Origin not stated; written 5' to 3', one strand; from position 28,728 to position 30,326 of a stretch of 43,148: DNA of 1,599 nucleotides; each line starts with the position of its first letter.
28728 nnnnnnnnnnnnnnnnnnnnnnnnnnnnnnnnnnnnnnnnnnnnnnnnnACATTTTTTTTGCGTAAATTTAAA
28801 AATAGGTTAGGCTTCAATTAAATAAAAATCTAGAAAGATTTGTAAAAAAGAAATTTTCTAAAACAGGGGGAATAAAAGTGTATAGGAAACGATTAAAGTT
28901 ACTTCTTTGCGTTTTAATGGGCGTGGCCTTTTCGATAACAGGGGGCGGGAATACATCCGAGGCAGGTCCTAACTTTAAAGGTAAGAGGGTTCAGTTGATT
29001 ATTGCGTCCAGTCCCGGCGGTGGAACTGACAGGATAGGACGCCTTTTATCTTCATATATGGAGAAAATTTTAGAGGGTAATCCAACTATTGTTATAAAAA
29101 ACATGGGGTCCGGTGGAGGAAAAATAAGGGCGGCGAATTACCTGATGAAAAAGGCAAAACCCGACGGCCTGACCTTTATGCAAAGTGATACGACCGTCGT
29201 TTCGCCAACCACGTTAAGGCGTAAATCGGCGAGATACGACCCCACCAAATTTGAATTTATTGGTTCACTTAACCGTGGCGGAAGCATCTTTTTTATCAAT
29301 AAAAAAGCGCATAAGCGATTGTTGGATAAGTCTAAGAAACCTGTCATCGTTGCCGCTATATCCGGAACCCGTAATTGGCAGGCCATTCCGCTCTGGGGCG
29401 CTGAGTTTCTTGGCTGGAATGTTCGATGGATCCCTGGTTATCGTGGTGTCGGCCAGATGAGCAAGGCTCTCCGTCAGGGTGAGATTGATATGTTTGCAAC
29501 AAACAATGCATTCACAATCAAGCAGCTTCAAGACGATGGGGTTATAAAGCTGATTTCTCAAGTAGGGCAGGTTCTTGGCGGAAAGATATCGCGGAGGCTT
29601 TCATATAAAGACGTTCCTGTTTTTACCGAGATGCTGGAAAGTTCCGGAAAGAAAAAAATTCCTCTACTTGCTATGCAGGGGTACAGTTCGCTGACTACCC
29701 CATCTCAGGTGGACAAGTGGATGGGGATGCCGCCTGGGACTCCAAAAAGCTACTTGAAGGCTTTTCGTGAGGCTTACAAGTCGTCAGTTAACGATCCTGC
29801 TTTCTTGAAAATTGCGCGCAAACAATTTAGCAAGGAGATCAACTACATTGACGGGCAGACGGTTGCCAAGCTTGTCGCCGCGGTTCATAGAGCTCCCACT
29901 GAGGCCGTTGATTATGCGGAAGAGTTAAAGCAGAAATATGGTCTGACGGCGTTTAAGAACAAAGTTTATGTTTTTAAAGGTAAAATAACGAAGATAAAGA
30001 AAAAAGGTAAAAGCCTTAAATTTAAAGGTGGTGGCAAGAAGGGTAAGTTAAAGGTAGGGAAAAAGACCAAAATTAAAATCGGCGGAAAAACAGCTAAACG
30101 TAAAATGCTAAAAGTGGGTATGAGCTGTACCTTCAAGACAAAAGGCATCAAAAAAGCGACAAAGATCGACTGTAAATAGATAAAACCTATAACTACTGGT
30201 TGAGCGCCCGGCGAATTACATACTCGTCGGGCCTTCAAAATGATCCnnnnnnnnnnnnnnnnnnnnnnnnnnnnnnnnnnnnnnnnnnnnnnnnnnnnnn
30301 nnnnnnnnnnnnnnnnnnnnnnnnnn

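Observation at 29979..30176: Poly-lysine, beta-strand-patterned C-terminal module with a conserved Cys pair on two periplasmic TctC-type binding proteins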

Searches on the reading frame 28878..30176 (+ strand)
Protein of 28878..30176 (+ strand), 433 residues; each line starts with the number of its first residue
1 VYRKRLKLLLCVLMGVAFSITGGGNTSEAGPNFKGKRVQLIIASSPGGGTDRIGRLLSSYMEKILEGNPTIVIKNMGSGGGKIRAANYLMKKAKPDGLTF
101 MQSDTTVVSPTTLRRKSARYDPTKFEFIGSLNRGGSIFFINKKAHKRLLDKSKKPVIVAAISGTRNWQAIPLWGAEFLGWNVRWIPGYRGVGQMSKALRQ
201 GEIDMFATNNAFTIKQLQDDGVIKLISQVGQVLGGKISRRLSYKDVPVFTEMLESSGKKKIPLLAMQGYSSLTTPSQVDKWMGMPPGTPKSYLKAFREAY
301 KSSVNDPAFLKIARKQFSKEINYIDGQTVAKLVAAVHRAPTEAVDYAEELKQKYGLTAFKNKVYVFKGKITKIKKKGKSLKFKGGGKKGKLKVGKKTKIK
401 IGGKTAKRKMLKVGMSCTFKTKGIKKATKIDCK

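Call 7: search_protein_families(library=pfam, proteins=[window:28878-30176:+], max_evalue=10)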
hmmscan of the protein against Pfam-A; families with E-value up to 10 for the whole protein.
window:28878-30176:+ (433 aa): 3 families
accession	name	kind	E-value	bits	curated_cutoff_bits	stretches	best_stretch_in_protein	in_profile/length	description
PF03401.19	TctC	-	4.1e-08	33.5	27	2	265-334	193-259/274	Tripartite tricarboxylate transporter family receptor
PF13808.11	DDE_Tnp_1_assoc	-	0.027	15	32.3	1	156-187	27-58/88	DDE_Tnp_1-associated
PF00535.33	Glycos_transf_2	-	0.13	12.6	23.3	1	48-107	36-91/168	Glycosyl transferase family 2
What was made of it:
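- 28878..30179 (+): Gene for a TctC-type periplasmic binding protein (SBP1, 433 aa). It comprises a signal peptide, a Venus-flytrap core and a C-terminal barrel. Pfam PF03401 scores 33.5 bits against a cutoff of 27 (call 7).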

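Call 8: find_homologous_proteins(query=window:28878-30176:+, max_evalue=0.001)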
Query window:28878-30176:+ (433 aa): 423 proteins with E <= 0.001 among 8000 candidates; the best 120 are listed.
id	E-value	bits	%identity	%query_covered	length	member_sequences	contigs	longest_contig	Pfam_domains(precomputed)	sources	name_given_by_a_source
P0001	1.3e-276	935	99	100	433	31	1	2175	PF03401.19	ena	-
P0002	3.8e-254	861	89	100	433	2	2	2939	PF03401.19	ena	-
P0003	3.3e-252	855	89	100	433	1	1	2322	PF03401.19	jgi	-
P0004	4.2e-235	798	85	99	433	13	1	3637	PF03401.19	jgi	-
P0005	3.1e-212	723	86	86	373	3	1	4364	PF03401.19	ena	-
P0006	5.7e-199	679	71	99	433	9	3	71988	-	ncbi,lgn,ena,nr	ncbi:MAG: hypothetical protein VX780_13075 [Pseudomonadota bacterium]|nr:hypothetical protein [Pseud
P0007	5.6e-195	666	71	99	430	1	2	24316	-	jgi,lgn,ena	-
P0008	9.9e-192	656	70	99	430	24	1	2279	-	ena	-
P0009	5.3e-175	601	68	93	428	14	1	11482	-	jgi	jgi:tripartite-type tricarboxylate transporter receptor subunit TctC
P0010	2.0e-174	599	67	94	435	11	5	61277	-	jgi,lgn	jgi:tripartite-type tricarboxylate transporter receptor subunit TctC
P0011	9.7e-165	567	76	76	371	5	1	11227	PF03401.19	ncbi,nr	ncbi:MAG: tripartite tricarboxylate transporter substrate-binding protein [Alphaproteobacteria bacte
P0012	3.2e-163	562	75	76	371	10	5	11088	PF03401.19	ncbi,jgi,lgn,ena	-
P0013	8.6e-161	554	73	76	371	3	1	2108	-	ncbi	-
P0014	1.4e-160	553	71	82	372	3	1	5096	-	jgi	jgi:tripartite-type tricarboxylate transporter receptor subunit TctC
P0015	6.3e-160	551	74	76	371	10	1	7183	PF03401.19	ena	-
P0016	8.5e-160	550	73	76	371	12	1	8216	PF03401.19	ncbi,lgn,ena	-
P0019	1.9e-155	536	73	76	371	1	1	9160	PF03401.19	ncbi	ncbi:MAG: hypothetical protein V3T02_10100 [Alphaproteobacteria bacterium]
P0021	1.9e-152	526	71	76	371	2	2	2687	PF03401.19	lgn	-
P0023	7.2e-150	518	69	76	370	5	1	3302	PF03401.19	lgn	-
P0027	2.4e-140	486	63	79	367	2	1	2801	PF03401.19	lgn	-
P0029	2.3e-135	470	62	76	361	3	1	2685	PF03401.19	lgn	-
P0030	8.0e-133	462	60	80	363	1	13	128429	PF03401.19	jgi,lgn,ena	jgi:tripartite-type tricarboxylate transporter receptor subunit TctC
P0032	1.5e-131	457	59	83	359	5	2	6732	PF03401.19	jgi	jgi:tripartite-type tricarboxylate transporter receptor subunit TctC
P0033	3.0e-131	456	63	76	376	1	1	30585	PF03401.19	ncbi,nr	ncbi:MAG: hypothetical protein GEU76_10120 [Alphaproteobacteria bacterium]|nr:hypothetical protein [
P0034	4.3e-131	456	60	82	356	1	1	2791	PF03401.19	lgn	-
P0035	1.1e-128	448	59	79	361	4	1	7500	PF03401.19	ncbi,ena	-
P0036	8.4e-125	435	58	81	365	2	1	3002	PF03401.19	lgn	-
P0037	1.7e-120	421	57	76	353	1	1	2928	PF03401.19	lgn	-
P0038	4.6e-120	420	57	76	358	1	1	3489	PF03401.19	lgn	-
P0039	1.6e-119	418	56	79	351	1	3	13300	PF03401.19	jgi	jgi:tripartite-type tricarboxylate transporter receptor subunit TctC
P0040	4.4e-119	416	54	81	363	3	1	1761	PF03401.19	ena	-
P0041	8.5e-118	412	53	82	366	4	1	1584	PF03401.19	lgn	-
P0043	7.1e-117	409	54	81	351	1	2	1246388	PF03401.19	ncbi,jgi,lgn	jgi:hypothetical protein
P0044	2.5e-116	407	54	82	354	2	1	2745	PF03401.19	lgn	-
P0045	2.8e-116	407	56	76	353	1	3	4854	PF03401.19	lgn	-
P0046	1.4e-115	405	54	77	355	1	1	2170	PF03401.19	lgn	-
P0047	3.5e-114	400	53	81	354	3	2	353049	PF03401.19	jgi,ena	-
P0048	1.7e-112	395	56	76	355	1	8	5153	PF03401.19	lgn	-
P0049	1.7e-112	395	55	77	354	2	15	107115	PF03401.19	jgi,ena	jgi:tripartite-type tricarboxylate transporter receptor subunit TctC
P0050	4.0e-111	390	55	77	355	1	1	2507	PF03401.19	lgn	-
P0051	1.3e-109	385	55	76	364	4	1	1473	PF03401.19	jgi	jgi:tripartite-type tricarboxylate transporter receptor subunit TctC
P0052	2.5e-108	381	50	82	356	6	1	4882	PF03401.19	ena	-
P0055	1.0e-105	372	53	76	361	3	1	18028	PF03401.19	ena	-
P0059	5.9e-104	367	51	75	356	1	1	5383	PF03401.19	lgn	-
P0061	2.0e-103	365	49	81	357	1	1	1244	PF03401.19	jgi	-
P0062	1.0e-102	362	51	75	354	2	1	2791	PF03401.19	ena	-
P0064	3.7e-102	361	47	81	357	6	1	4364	PF03401.19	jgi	jgi:tripartite-type tricarboxylate transporter receptor subunit TctC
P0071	2.6e-99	351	49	80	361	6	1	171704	PF03401.19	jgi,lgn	jgi:tripartite-type tricarboxylate transporter receptor subunit TctC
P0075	3.5e-98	347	48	80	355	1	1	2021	PF03401.19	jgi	jgi:tripartite-type tricarboxylate transporter receptor subunit TctC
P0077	5.5e-98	347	48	76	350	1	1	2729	PF03401.19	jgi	-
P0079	4.2e-97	344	47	80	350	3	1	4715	PF03401.19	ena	-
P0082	3.2e-96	341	48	76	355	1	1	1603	PF03401.19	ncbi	-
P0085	8.5e-95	336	47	80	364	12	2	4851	PF03401.19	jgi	jgi:tripartite-type tricarboxylate transporter receptor subunit TctC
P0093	5.1e-88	314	38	98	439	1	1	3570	PF03401.19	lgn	-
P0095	2.5e-87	312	38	100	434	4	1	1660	PF03401.19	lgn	-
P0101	1.0e-81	293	38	99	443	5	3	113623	-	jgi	jgi:tripartite-type tricarboxylate transporter receptor subunit TctC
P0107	2.2e-76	276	37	96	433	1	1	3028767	-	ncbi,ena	-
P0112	1.2e-73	267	38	80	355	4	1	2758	PF03401.19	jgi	jgi:tripartite-type tricarboxylate transporter receptor subunit TctC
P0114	2.1e-73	266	39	81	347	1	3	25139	PF03401.19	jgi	jgi:putative tricarboxylic transport membrane protein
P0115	2.2e-73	266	37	80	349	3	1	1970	PF03401.19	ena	-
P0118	4.1e-73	265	39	79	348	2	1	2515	PF03401.19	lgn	-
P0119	4.2e-73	265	40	75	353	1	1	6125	PF03401.19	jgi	jgi:tripartite-type tricarboxylate transporter receptor subunit TctC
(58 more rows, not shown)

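Call 20: search_protein_families(library=ncbifam, proteins=[window:28878-30176:+], max_evalue=1)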
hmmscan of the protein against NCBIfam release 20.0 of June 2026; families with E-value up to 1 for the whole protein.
window:28878-30176:+ (433 aa): 2 families
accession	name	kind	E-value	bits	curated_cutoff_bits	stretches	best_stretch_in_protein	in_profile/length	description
NF011460.0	PRK14879.1-1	equivalog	0.0071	15.5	199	1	296-337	65-106/232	Kae1-associated kinase Bud32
NF004844.0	PRK06195.1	equivalog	0.042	13.2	373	1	343-421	205-283/309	DNA polymerase III subunit epsilon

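Call 22: find_encoding_contigs(protein=P0107, flank=8000, max_places=3)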
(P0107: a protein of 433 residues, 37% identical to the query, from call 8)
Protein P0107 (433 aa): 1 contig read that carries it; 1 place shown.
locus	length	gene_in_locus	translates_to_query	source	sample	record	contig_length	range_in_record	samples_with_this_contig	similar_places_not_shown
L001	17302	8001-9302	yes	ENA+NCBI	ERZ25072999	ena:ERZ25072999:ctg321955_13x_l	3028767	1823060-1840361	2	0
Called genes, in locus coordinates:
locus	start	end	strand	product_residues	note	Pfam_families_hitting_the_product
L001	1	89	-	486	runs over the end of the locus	PF01977:UbiD, PF20696:UbiD_C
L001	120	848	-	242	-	PF14518:Haem_oxygenas_2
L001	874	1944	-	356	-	PF07883:Cupin_2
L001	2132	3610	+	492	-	PF20695:UbiD_N (weak), PF01977:UbiD, PF20696:UbiD_C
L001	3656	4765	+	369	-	PF07883:Cupin_2 (faint)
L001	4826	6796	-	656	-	PF01970:TctA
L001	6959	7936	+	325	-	PF09084:NMT1 (faint)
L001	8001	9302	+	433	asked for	-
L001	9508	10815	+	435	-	-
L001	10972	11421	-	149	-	PF13480:Acetyltransf_6 (weak), PF00583:Acetyltransf_1, PF13673:Acetyltransf_10, PF13508:Acetyltransf_7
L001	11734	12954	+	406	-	PF07690:MFS_1, PF12832:MFS_1_like, PF07690:MFS_1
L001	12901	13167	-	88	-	-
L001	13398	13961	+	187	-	PF13409:GST_N_2 (weak), PF13417:GST_N_3 (weak)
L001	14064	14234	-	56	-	-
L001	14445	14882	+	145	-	-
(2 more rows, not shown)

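Call 23: find_encoding_contigs(protein=P0101, flank=8000, max_places=3)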
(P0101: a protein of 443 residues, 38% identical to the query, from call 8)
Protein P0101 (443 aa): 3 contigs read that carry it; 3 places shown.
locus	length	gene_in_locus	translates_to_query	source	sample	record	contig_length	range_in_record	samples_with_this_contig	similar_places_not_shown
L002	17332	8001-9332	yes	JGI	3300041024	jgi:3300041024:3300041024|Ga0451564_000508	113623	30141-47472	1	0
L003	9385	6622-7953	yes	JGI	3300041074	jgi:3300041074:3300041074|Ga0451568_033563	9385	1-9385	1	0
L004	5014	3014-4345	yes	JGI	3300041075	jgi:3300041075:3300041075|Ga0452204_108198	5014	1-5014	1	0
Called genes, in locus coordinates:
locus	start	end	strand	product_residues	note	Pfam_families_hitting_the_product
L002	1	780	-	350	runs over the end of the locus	PF04909:Amidohydro_2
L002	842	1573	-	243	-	PF14518:Haem_oxygenas_2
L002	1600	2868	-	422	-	PF03401:TctC (faint)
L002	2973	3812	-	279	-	PF00857:Isochorismatase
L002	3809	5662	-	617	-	PF02538:Hydantoinase_B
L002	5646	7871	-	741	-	PF05378:Hydant_A_N, PF01968:Hydantoinase_A, PF19278:Hydant_A_C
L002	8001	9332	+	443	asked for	-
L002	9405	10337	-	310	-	PF09084:NMT1, PF12974:Phosphonate-bd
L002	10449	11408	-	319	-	PF00701:DHDPS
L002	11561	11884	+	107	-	-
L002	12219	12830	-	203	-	PF09411:PagL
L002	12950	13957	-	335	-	PF12146:Hydrolase_4, PF00561:Abhydrolase_1, PF12697:Abhydrolase_6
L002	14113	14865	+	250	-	PF00565:SNase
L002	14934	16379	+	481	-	PF01435:Peptidase_M48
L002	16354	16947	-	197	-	PF12694:cpYpsA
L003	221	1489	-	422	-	PF03401:TctC (faint)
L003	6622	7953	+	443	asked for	-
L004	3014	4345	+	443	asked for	-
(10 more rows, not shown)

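Call 33: find_related_loci(query=window:28878-30176:+, collection=genome_contigs, flank=10000)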
Query window:28878-30176:+ (433 aa) in genome_contigs; peptide patterns used: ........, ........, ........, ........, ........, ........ (x = any residue, [..] = any of these).
506 stretches matched a pattern; 9 encode a relative of the query (tblastn E <= 1e-3); 9 distinct loci.
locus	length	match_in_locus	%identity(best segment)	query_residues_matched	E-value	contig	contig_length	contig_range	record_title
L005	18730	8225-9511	85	5-433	0e+0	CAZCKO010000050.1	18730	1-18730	MAG TPA_asm: uncultured Rhodospirillaceae bacterium isolate SRP077602_co4_646 genome assembly, contig: NODE_5046_length_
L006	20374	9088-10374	84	5-433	0e+0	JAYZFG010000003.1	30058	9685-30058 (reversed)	MAG: Pseudomonadota bacterium isolate XB_MAG160 DB_MAG160_0003, whole genome shotgun sequence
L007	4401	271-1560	68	1-433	0e+0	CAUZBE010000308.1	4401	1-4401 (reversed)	MAG: Alphaproteobacteria bacterium isolate CB11b_AW.37 genome assembly, contig: Ga0310124_10018094, whole genome shotgun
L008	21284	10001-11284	71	6-433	0e+0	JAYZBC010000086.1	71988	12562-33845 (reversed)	MAG: Pseudomonadota bacterium isolate XB_MAG1198 DB_MAG1198_0086, whole genome shotgun sequence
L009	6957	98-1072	75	32-359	4e-170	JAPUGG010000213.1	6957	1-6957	MAG: Alphaproteobacteria bacterium isolate A5-S04_155 A5-S04_155_cg213, whole genome shotgun sequence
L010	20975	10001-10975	74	32-359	3e-167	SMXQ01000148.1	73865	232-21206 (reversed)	MAG: Alphaproteobacteria bacterium isolate N075bin64 k141_1681776, whole genome shotgun sequence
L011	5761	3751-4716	74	32-356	2e-164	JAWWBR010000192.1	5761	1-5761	MAG: Alphaproteobacteria bacterium isolate HN16.bin.16 k141_1987844_length_5761_cov_10.1032, whole genome shotgun sequen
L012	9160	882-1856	73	32-359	1e-160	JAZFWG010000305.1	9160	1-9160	MAG: Alphaproteobacteria bacterium isolate BS3bin.40 BS3bin.40_305, whole genome shotgun sequence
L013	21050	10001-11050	61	7-359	8e-143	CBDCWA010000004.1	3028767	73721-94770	MAG: Hyphomicrobiaceae bacterium isolate 37700a33-9fac-4853-aa28-988843778b14 genome assembly, contig: contig_4, whole g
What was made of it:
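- Tried and rejected: I used the full protein instead (call 33).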

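Call 63: predict_structure(alignment_id=A3)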
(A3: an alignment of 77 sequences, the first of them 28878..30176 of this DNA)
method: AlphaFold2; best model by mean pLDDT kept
length: 433 residues; sequences in the alignment: 77
mean_pLDDT: 91.4   pTM: 0.79
mean pLDDT of the five models: 91.4, 90.8, 90.5, 90.0, 89.2
residues with pLDDT >= 90: 351; 70-90: 47; 50-70: 29; < 50: 6
segments of 3 or more residues with pLDDT < 50: none
pLDDT, mean of each block of 10 residues (from residue 1): 54 53 60 97 93 98 98 93 97 98 95 94 98 94 98 97 90 96 93 96 96 95 97 89 95 82 94 93 98 98 98 92 95 94 92 78 85 96 89 96 97 97 88 97
secondary structure, 60 per line:
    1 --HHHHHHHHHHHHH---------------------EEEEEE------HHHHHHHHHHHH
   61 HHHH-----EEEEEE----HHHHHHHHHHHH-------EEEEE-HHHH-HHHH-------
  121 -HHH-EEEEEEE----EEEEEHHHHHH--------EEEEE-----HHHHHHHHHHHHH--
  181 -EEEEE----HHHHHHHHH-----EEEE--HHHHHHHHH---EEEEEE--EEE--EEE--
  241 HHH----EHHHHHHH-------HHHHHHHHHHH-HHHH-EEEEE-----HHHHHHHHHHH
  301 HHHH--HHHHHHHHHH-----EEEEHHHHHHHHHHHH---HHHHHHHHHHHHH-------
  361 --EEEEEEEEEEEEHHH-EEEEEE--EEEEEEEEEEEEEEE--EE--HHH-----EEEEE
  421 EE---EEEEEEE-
elements in order: H3-15 E37-42 H49-64 E70-75 H80-91 E99-103 H105-108 H110-113 E126-132 E137-141 H142-147 E156-160 H166-178 E182-186 H191-199 E205-208 H211-219 E223-228 E231-233 E236-238 H249-255 H263-273 H275-278 E280-284 H290-304 H307-316 E322-325 H326-337 H341-353 E363-374 E379-384 E387-401 E416-422 E426-432
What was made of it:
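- The same strands appear in the full-length model, which has pLDDT 91.4 (call 63).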

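Call 65: fold_search(model_id=the predicted structure, library=pdb)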
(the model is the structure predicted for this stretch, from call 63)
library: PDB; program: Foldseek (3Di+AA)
matches with E <= 10: 1045; with E <= 0.001: 312
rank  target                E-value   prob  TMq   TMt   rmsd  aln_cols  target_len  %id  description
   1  8hk9_A                2.6e-16  1.00  0.54  0.77   4.4       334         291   15  Apo-form of Periplasmic terephthalate binding protein (TBP) from Ideonella sakaiensis (released 2023-06-21)
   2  7ndr_C                1.7e-15  1.00  0.54  0.76   4.4       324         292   17  Crystal structure of TphC in an open conformation (released 2021-11-03)
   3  2dvz                  6.3e-15  1.00  0.48  0.64   5.6       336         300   22  Structure of a periplasmic transporter (released 2006-11-07)
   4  7ndr_B                6.6e-15  1.00  0.53  0.74   4.9       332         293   16  Crystal structure of TphC in an open conformation (released 2021-11-03)
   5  7nds                  7.0e-15  1.00  0.47  0.64   5.7       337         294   16  Crystal structure of TphC in a closed conformation (released 2021-11-03)
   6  2f5x_A                9.9e-15  1.00  0.46  0.61   5.6       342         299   21  Structure of periplasmic binding protein BugD (released 2006-01-24)
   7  8hka                  1.0e-14  1.00  0.48  0.66   5.5       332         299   15  TPA bound-form of Periplasmic terephthalate binding protein (TBP) from Ideonella sakaiensis (released 2023-06-21)
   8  7ndr_A                1.1e-14  1.00  0.53  0.74   4.7       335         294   16  Crystal structure of TphC in an open conformation (released 2021-11-03)
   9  2f5x_B                3.9e-14  1.00  0.46  0.62   5.6       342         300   21  Structure of periplasmic binding protein BugD (released 2006-01-24)
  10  8hkb                  1.2e-13  1.00  0.49  0.65   4.9       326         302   16  TPA bound-form of Periplasmic terephthalate binding protein (TBP) from Ideonella sakaiensis mutant K184D (released 2023-06-21)
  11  2qpq_A                3.1e-13  1.00  0.53  0.75   4.9       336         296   18  Structure of Bug27 from Bordetella pertussis (released 2007-08-21)
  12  4x9t                  7.2e-13  1.00  0.54  0.77   4.2       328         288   17  Crystal structure of a TctC solute binding protein from Polaromonas (Bpro_3516, Target EFI-510338), no ligand (released 2014-12-24)
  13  6hke_B                8.1e-13  1.00  0.43  0.58   6.6       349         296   18  MatC (Rpa3494) from Rhodopseudomonas palustris with bound malate (released 2018-12-05)
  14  5oei                  1.1e-12  1.00  0.50  0.67   5.3       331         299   16  R. palustris Rpa4515 with oxoadipate (released 2017-11-08)
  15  6hke_A                1.3e-12  1.00  0.43  0.60   6.5       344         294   18  MatC (Rpa3494) from Rhodopseudomonas palustris with bound malate (released 2018-12-05)
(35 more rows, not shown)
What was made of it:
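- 28878..30179 (+): The full-length AlphaFold model has pLDDT 91.4, and its top 17 Foldseek matches are all TTT binding proteins (calls 63, 65).
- On TctC/Bug binding protein (PF03401), host protein: The top 17 Foldseek PDB matches are all TTT binding proteins, with E from 3e-16 to 4e-12 (calls 63, 65). The solved members found are 288-302 residues (call 65).
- Closest known: TctC / Bug periplasmic binding proteins of tripartite tricarboxylate transporters. Same: They fold as the same two-lobe flytrap, and the gene sits next to tctA-tctB (calls 7, 63, 65).
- Closest known: TctC / Bug periplasmic binding proteins of tripartite tricarboxylate transporters. Different: All solved members found are 288-302 residues and stop after the flytrap (call 65).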
